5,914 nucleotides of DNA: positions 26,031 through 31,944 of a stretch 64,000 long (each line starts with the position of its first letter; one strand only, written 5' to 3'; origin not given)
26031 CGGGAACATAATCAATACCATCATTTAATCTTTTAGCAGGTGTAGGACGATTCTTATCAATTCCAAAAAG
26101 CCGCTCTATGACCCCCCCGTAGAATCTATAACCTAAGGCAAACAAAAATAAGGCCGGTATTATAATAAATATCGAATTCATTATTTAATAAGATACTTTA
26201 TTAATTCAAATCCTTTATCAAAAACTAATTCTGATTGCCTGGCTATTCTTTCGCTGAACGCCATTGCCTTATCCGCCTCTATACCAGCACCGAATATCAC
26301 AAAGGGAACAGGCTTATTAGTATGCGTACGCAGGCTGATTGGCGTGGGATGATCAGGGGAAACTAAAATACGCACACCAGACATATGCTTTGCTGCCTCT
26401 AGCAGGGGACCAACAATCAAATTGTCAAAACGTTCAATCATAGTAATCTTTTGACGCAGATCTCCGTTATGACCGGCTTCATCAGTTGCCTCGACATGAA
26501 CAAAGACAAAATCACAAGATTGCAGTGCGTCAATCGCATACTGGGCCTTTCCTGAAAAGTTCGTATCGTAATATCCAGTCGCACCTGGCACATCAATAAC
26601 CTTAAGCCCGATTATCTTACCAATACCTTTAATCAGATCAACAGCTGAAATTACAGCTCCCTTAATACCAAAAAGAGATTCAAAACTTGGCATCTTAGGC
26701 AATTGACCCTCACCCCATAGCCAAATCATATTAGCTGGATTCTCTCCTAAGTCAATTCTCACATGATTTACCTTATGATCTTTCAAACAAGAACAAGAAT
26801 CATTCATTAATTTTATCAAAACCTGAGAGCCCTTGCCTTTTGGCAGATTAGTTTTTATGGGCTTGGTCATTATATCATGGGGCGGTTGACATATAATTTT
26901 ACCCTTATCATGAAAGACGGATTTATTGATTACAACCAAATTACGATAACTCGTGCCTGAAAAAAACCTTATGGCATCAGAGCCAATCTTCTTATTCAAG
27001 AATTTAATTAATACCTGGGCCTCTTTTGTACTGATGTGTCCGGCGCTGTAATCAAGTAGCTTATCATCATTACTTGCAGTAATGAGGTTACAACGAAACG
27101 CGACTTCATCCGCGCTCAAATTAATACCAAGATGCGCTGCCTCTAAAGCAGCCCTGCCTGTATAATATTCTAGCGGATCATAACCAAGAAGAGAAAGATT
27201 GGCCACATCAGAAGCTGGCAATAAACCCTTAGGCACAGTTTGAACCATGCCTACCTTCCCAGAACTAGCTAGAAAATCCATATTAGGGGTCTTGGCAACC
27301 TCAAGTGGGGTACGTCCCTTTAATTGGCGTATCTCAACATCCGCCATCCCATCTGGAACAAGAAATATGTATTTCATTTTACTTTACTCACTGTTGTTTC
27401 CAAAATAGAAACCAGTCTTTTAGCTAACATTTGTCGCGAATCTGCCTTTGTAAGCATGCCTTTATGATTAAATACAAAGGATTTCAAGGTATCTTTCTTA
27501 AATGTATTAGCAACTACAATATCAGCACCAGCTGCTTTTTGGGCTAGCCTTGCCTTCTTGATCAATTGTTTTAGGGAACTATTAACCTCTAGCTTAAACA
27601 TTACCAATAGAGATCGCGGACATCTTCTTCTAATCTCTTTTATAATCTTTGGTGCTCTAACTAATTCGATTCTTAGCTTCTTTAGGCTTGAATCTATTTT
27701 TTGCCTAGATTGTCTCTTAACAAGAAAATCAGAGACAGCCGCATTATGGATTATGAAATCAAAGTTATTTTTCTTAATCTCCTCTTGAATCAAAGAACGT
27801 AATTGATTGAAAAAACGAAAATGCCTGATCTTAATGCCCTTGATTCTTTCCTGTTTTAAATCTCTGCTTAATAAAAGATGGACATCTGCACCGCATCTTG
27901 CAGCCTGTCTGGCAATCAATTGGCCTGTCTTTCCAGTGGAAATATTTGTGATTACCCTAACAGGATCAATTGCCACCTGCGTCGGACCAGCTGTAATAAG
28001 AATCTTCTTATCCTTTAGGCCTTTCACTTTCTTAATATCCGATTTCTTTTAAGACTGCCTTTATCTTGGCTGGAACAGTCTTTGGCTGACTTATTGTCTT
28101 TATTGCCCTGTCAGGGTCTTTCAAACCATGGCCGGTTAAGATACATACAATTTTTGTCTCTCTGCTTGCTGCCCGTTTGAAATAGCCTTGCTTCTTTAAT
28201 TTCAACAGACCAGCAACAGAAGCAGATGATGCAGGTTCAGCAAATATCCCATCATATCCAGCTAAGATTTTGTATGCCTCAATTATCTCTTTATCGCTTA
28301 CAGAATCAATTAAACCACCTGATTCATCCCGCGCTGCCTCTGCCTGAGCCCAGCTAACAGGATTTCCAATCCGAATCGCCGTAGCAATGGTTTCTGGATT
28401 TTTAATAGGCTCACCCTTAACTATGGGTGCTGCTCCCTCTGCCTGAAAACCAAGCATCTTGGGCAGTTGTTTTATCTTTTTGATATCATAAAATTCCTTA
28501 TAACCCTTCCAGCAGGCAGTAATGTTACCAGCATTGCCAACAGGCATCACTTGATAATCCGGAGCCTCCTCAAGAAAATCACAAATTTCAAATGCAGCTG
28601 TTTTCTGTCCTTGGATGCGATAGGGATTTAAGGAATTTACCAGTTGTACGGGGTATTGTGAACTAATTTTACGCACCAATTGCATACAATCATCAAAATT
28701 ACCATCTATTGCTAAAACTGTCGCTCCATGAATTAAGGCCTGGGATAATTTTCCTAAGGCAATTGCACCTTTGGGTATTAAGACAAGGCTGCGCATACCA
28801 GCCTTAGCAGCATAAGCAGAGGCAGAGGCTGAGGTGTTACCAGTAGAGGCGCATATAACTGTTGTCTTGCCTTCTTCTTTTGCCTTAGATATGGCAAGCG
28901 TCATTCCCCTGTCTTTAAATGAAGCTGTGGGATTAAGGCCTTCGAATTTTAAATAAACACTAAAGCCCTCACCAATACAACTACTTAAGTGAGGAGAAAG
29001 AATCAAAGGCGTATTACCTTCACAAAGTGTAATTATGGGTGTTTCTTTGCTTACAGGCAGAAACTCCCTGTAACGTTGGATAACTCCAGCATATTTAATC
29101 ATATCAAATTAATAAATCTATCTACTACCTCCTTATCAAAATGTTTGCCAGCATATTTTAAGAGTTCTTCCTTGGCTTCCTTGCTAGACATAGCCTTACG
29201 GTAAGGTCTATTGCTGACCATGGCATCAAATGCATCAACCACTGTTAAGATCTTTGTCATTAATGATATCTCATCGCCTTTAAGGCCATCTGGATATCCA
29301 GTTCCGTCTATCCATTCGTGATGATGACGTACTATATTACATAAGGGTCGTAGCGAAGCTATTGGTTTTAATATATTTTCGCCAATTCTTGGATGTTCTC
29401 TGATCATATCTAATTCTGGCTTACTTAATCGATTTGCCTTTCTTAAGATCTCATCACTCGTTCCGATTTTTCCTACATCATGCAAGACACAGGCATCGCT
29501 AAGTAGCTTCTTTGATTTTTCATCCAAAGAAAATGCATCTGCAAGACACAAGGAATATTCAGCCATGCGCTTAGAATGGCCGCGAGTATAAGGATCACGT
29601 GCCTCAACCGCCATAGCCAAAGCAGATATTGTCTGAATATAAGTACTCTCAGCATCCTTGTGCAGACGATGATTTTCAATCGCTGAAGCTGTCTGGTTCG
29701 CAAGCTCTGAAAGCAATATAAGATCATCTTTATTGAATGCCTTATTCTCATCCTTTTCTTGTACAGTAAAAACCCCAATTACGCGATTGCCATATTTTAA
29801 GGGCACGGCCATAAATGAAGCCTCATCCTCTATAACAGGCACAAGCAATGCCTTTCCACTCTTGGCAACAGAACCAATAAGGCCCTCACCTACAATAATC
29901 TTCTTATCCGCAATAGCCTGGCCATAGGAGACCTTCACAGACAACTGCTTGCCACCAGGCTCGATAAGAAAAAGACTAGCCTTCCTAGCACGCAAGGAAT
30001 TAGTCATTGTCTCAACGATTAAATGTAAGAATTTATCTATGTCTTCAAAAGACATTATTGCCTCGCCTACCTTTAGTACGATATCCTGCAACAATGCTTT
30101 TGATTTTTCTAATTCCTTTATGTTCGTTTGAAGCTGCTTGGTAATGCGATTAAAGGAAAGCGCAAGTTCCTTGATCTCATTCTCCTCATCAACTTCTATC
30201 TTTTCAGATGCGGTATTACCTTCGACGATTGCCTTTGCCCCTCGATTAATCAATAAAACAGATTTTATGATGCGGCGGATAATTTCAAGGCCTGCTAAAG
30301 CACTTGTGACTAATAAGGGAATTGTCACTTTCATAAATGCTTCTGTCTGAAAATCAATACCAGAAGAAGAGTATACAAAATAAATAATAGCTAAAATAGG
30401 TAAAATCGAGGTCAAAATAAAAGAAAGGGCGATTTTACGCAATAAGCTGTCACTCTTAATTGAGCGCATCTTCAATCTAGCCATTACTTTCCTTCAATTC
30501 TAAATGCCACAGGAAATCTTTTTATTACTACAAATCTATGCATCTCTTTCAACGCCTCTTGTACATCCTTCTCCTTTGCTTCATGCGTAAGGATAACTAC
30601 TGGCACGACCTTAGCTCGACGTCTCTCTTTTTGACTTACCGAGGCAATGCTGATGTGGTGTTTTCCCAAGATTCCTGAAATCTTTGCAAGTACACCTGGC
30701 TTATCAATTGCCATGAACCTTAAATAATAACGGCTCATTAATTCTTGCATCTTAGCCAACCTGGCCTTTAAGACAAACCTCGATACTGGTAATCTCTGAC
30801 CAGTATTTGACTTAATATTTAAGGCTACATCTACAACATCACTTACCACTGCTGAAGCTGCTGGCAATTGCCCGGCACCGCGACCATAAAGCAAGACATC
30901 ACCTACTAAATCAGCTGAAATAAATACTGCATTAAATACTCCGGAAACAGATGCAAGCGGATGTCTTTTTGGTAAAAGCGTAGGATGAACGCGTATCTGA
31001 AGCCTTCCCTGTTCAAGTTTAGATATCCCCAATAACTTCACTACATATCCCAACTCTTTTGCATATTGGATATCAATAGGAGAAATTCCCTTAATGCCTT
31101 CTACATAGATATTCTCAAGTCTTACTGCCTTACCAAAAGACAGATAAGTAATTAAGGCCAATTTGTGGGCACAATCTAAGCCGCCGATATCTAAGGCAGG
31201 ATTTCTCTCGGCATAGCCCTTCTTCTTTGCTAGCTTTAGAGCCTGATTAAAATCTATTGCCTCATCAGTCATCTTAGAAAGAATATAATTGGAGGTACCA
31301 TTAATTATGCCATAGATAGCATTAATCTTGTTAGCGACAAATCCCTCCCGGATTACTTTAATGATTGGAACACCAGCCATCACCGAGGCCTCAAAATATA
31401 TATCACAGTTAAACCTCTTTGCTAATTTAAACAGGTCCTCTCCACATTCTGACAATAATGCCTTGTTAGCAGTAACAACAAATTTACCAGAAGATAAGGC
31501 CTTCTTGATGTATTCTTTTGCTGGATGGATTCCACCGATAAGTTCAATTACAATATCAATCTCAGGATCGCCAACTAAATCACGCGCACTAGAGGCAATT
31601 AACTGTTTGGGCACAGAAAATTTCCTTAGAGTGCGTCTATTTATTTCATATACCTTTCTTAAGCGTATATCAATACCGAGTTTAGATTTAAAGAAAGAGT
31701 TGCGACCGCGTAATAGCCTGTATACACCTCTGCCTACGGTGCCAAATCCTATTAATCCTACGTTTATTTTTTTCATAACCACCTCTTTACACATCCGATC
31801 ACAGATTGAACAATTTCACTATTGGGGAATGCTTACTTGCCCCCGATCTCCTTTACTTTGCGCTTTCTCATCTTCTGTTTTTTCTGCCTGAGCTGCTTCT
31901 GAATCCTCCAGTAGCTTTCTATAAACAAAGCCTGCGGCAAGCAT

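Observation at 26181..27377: ApgM-family 'phosphoglycerate mutase-like' gene in a threonine cluster that lacks thrB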

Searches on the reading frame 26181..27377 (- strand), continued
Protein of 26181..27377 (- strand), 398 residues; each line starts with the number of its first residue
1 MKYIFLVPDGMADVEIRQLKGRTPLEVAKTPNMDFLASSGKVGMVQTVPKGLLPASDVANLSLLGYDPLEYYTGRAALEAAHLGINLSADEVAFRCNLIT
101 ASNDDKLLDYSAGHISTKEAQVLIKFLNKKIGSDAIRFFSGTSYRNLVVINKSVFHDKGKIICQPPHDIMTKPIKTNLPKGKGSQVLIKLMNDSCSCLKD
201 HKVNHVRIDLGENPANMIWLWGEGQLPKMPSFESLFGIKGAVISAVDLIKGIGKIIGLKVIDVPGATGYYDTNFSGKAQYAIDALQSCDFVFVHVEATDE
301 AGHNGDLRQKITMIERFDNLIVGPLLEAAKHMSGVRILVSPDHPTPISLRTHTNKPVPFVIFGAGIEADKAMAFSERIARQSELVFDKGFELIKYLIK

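Call 59: find_encoding_contigs(protein=P0284, flank=10000, max_places=1)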
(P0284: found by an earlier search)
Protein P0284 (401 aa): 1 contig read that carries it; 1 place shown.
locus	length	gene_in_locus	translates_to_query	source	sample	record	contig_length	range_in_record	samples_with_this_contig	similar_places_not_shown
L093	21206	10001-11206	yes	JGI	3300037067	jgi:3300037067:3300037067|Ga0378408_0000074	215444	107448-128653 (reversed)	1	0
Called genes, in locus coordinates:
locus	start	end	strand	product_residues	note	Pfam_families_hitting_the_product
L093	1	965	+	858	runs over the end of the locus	PF01326:PPDK_N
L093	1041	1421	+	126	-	-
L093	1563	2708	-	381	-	PF02684:LpxB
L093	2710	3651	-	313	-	PF01408:GFO_IDH_MocA, PF22725:GFO_IDH_MocA_C3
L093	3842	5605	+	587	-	PF00664:ABC_membrane, PF00005:ABC_tran, PF02463:SMC_N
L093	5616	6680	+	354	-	PF01795:Methyltransf_5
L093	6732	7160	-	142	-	-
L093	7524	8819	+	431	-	PF03447:NAD_binding_3, PF00742:Homoserine_dh, PF01842:ACT (weak)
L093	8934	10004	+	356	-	PF00291:PALP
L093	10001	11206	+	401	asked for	PF01676:Metalloenzyme, PF10143:PhosphMutase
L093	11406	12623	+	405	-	PF00696:AA_kinase, PF01842:ACT, PF22468:ACT_9, PF13840:ACT_7, PF22468:ACT_9, PF01842:ACT (weak)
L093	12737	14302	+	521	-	PF00682:HMGL-like, PF22617:HCS_D2, PF08502:LeuA_dimer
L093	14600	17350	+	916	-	PF00133:tRNA-synt_1, PF09334:tRNA-synt_1g (weak), PF13603:tRNA-synt_1_2, PF09334:tRNA-synt_1g (weak), PF08264:Anticodon_1, PF10458:Val_tRNA-synt_C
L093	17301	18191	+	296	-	PF02749:QRPTase_N, PF01729:QRPTase_C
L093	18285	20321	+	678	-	PF00270:DEAD (faint), PF04851:ResIII, PF17757:UvrB_inter, PF27431:UvrB_3rd, PF00271:Helicase_C, PF12344:UvrB, PF02151:UVR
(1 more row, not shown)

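Call 65: list_cluster_members(proteins=[P0001, P0008, P0003])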
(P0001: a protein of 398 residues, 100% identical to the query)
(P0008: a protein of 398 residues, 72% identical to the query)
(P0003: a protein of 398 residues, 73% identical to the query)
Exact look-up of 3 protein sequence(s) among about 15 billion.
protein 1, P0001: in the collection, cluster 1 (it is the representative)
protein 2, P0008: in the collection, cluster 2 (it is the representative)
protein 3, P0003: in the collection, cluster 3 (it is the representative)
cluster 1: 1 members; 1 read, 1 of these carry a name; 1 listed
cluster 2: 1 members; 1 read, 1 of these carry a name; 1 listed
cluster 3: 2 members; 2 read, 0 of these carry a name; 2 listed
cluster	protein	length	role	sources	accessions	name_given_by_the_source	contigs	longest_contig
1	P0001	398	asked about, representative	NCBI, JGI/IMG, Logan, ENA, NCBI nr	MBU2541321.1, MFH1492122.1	MAG: cofactor-independent phosphoglycerate mutase [Candidatus Omnitrophica bacterium] | cofactor-independent phosphoglycerate mutase [Candidatus Omnitrophota bacterium]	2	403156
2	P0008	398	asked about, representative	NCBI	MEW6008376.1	MAG: cofactor-independent phosphoglycerate mutase [Candidatus Omnitrophota bacterium]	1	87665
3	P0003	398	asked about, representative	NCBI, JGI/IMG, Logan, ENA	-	-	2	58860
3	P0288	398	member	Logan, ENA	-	-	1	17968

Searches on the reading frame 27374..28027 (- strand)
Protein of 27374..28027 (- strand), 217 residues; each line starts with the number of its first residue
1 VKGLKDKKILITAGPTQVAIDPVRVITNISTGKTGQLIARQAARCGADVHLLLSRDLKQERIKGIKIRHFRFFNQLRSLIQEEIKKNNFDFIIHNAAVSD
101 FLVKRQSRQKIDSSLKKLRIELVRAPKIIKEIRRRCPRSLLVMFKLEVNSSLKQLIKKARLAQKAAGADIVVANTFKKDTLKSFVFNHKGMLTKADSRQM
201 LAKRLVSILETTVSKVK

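Call 3: search_protein_families(library=pfam, proteins=[window:27374-28027:-])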
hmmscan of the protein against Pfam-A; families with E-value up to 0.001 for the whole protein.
window:27374-28027:- (217 aa): 1 family
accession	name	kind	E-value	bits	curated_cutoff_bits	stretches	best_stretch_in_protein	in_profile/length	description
PF04127.22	DFP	-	1e-41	143.2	22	1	4-179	1-172/186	DNA/pantothenate metabolism flavoprotein C-terminal domain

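Call 4: search_protein_families(library=ncbifam, proteins=[window:27374-28027:-])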
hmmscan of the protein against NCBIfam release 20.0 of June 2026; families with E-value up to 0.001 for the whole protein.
window:27374-28027:- (217 aa): 4 families
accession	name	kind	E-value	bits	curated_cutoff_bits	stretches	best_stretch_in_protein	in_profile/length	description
TIGR00521.1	coaBC_dfp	equivalog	4.6e-36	124.7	219.7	1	3-205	183-387/392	bifunctional phosphopantothenoylcysteine decarboxylase/phosphopantothenate--cysteine ligase CoaBC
NF005231.0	PRK06732.1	equivalog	1.4e-29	103.6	265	2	8-102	2-95/229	phosphopantothenate--cysteine ligase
TIGR02114.1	coaB_strep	equivalog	1.9e-26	93.3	217.2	2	8-102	2-95/228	phosphopantothenate--cysteine ligase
NF007199.0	PRK09620.1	equivalog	8.5e-23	80.9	248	1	4-216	1-226/229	hypothetical protein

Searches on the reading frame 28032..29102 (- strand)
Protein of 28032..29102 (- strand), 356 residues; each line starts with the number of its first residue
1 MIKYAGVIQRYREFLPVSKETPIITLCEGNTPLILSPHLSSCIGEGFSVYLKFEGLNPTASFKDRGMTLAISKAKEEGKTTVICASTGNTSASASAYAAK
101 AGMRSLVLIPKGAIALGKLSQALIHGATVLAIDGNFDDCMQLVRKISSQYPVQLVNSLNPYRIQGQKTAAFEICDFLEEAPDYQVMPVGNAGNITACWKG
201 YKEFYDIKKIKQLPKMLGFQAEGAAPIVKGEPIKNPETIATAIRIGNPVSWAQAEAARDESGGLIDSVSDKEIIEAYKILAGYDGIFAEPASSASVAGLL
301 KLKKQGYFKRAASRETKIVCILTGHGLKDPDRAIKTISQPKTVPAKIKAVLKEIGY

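Call 3: search_protein_families(library=pfam, proteins=[window:28032-29102:-])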
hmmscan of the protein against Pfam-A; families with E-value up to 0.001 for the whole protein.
window:28032-29102:- (356 aa): 1 family
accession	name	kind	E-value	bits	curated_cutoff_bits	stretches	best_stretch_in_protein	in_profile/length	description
PF00291.31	PALP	-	8.8e-71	239.1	35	1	24-324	1-295/295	Pyridoxal-phosphate dependent enzyme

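Call 4: search_protein_families(library=ncbifam, proteins=[window:28032-29102:-])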
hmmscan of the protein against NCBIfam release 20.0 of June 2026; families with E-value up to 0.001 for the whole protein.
window:28032-29102:- (356 aa): 41 families (the best 25 are shown)
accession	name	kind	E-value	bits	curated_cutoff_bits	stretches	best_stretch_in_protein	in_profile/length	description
TIGR00260.1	thrC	equivalog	5.1e-99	331.7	167.1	1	8-331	1-340/340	threonine synthase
NF006050.0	PRK08197.1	equivalog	8.4e-62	209.2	303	1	9-332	59-387/406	threonine synthase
NF004170.0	PRK05638.1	equivalog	1.3e-60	205.2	421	1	8-330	46-359/442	threonine synthase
NF006205.0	PRK08329.1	equivalog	8.6e-45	153.2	358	1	8-328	43-345/347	threonine synthase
NF005035.0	PRK06450.1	equivalog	4.8e-37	127.5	301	1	13-328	43-336/338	threonine synthase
NF004996.0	PRK06381.1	equivalog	3.1e-36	125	266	1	29-324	14-316/319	threonine synthase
TIGR01127.1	ilvA_1Cterm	equivalog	5.7e-24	84.8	378.75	1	31-304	1-270/380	threonine ammonia-lyase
NF006390.0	PRK08639.1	equivalog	1.1e-23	83.8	421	1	30-325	25-313/418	threonine ammonia-lyase IlvA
NF005600.0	PRK07334.1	equivalog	5.2e-22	78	496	1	30-305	28-297/408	threonine ammonia-lyase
TIGR02079.1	THD1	equivalog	1.4e-20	73.4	440.55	1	30-324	16-304/410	threonine ammonia-lyase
NF005680.0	PRK07476.1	equivalog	2e-18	66.4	413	1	30-193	23-184/326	hydroxyectoine utilization dehydratase EutB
NF006389.0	PRK08638.1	equivalog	1.5e-17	63.5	453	1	30-325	27-313/333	bifunctional threonine ammonia-lyase/L-serine ammonia-lyase TdcB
NF005292.0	PRK06815.1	equivalog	2.3e-17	63.1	371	1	30-195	21-184/320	threonine/serine dehydratase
NF006094.0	PRK08246.1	subfamily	5.2e-17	62.2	331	1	47-301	37-284/310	serine/threonine dehydratase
TIGR03844.1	cysteate_syn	equivalog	5.2e-16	58.4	324.9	2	8-229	44-268/398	cysteate synthase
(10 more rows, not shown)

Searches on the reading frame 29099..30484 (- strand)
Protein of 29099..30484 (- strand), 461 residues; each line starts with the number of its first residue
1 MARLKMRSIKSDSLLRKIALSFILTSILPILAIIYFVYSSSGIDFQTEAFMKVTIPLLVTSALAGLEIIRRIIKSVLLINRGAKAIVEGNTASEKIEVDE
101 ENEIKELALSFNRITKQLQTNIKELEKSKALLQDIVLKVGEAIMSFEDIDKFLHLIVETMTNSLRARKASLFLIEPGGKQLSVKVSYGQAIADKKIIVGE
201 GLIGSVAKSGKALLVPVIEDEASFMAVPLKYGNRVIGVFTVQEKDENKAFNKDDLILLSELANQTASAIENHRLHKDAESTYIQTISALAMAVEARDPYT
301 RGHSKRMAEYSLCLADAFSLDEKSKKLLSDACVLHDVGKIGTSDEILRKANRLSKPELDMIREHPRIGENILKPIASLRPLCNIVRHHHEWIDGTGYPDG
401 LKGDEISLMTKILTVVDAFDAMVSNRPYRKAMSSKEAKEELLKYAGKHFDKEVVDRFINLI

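Call 3: search_protein_families(library=pfam, proteins=[window:29099-30484:-])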
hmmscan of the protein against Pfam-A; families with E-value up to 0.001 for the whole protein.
window:29099-30484:- (461 aa): 6 families
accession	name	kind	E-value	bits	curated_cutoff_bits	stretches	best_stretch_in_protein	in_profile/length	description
PF13487.12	HD_5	-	1.1e-37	129.9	27.2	1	289-453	3-170/170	HD domain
PF01966.28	HD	-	1e-18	68.2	22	1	302-422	3-116/116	HD domain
PF13492.12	GAF_3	-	9.9e-15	55.5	27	1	149-271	2-129/129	GAF domain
PF13185.12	GAF_2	-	1.2e-13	51.9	28.6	1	148-270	3-136/136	GAF domain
PF01590.32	GAF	-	2.6e-11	44.6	22.4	1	148-269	1-133/133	GAF domain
PF00672.30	HAMP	-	4e-06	27.5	25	1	68-119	2-52/53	HAMP domain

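Call 4: search_protein_families(library=ncbifam, proteins=[window:29099-30484:-])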
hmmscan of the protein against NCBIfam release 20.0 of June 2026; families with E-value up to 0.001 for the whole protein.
window:29099-30484:- (461 aa): 9 families
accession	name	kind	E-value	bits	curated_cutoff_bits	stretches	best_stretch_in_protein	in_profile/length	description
NF053512.1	nitric_RR_NosR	exception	3.3e-43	148.3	400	1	265-460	159-353/422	response regulator c-di-GMP phosphodiesterase, NosR family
TIGR01817.1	nifA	equivalog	9.2e-10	37.9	528.85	1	136-302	7-189/534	nif-specific transcriptional activator NifA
NF040691.1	MtrAB_MtrB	equivalog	2.7e-07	30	450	1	40-133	180-272/507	MtrAB system histidine kinase MtrB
NF033092.0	HK_WalK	equivalog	6.6e-07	28.3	725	1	48-149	177-277/594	cell wall metabolism sensor histidine kinase WalK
TIGR00277.1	HDIG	domain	2.7e-05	23.9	27.6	1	300-390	5-83/84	HDIG domain-containing metalloprotein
NF058645.1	MCPCtpMPsAe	equivalog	2.9e-05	23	900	1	49-140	206-298/558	methyl-accepting chemotaxis protein CtpM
NF047786.1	his_kin_MadS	equivalog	4.1e-05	22.9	500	1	220-292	126-197/434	MadS family sensor histidine kinase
NF008283.0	PRK11061.1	equivalog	5.5e-05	21.6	583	1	133-292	6-177/748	phosphoenolpyruvate--protein phosphotransferase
NF038263.1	prot_phos_SiaA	equivalog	0.00081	18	700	0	56-127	318-388/658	biofilm regulation protein phosphatase SiaA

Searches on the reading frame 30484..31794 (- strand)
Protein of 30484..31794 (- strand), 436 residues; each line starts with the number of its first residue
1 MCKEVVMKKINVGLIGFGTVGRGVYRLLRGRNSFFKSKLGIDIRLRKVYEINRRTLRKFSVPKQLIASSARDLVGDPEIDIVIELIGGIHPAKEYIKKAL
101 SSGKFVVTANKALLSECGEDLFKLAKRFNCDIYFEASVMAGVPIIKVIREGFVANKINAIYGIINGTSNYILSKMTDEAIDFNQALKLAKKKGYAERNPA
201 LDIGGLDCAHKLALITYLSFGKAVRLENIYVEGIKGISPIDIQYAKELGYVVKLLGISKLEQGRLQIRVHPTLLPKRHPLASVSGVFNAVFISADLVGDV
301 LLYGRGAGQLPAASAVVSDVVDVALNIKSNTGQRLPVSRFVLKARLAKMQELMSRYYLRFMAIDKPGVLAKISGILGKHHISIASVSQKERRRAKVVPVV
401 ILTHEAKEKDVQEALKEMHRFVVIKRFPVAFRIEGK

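Call 3: search_protein_families(library=pfam, proteins=[window:30484-31794:-])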
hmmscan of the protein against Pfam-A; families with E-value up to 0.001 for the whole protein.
window:30484-31794:- (436 aa): 4 families
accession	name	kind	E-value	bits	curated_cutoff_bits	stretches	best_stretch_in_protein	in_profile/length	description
PF00742.24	Homoserine_dh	-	2.9e-60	203.5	22.9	1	143-321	1-173/173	Homoserine dehydrogenase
PF03447.22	NAD_binding_3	-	5e-17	63.1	24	1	16-135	1-116/116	Homoserine dehydrogenase, NAD binding domain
PF01842.31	ACT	-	4.9e-13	49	27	1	356-417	1-63/66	ACT domain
PF22629.2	ACT_AHAS_ss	-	6.2e-05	23.5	27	1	362-422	5-63/67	AHAS small subunit-like ACT domain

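Call 4: search_protein_families(library=ncbifam, proteins=[window:30484-31794:-])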
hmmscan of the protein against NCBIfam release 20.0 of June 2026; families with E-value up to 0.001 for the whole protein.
window:30484-31794:- (436 aa): 10 families
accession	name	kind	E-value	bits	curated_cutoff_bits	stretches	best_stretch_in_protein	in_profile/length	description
NF004976.0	PRK06349.1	subfamily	1.5e-152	508.7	205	1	7-435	2-428/430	homoserine dehydrogenase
NF004912.0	PRK06270.1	equivalog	7e-79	265.7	373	1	7-327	1-340/343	homoserine dehydrogenase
NF006235.0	PRK08374.1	equivalog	1.3e-59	201.9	451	2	71-329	84-334/336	homoserine dehydrogenase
NF005290.0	PRK06813.1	equivalog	2.5e-47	161.5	286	1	90-323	102-336/346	homoserine dehydrogenase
NF005002.0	PRK06392.1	equivalog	2.1e-29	102.5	296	1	7-321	1-322/329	homoserine dehydrogenase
NF006959.0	PRK09436.1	equivalog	5e-25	87.7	726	1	8-233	464-703/819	bifunctional aspartate kinase/homoserine dehydrogenase I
NF007003.0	PRK09466.1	subfamily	1.4e-11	43.6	582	1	82-232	545-696/810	bifunctional aspartate kinase/homoserine dehydrogenase II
NF006352.0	PRK08577.1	equivalog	5e-06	26.6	140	1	357-419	58-124/136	hypothetical protein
NF009830.0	PRK13304.1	equivalog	7.6e-06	25.6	267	1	10-151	2-135/265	aspartate dehydrogenase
TIGR01327.1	PGDH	equivalog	2.6e-05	23.2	454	1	354-422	450-518/525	phosphoglycerate dehydrogenase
